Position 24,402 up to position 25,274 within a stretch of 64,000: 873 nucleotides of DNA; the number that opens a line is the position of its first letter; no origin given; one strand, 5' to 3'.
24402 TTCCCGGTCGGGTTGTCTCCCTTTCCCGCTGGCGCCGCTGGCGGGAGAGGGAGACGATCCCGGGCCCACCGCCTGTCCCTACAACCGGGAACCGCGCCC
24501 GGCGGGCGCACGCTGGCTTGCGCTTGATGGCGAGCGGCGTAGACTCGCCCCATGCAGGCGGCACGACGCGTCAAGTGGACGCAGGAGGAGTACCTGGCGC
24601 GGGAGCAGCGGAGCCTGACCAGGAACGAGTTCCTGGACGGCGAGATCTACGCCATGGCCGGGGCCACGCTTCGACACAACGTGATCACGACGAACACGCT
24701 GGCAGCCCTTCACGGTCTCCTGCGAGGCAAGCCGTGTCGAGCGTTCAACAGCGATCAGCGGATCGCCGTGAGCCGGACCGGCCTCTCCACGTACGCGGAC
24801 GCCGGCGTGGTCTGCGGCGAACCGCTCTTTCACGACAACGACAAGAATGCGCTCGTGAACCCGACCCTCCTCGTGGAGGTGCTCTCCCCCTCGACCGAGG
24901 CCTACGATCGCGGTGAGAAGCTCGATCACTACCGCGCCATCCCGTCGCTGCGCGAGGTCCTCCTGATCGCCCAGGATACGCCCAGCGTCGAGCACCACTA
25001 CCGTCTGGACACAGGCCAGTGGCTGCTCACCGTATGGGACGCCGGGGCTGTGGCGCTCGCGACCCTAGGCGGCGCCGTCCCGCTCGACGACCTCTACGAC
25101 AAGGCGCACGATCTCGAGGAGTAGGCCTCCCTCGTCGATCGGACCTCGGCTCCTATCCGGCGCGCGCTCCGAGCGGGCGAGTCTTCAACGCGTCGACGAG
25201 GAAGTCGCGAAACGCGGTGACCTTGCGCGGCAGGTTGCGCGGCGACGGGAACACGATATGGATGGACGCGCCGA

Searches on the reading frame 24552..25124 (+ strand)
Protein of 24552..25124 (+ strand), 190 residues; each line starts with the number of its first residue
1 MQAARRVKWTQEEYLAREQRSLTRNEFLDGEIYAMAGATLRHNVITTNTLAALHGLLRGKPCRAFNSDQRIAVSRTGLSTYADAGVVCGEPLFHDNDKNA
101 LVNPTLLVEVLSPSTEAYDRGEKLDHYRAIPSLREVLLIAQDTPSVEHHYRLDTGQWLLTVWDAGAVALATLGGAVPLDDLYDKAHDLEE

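Call 12: search_protein_families(library=pfam, proteins=[window:24552-25124:+])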
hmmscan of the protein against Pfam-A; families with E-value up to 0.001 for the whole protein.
window:24552-25124:+ (190 aa): 1 family
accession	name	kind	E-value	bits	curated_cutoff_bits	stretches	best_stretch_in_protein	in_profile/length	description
PF05685.18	Uma2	-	3.2e-28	98.8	27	1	12-161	2-150/172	Putative restriction endonuclease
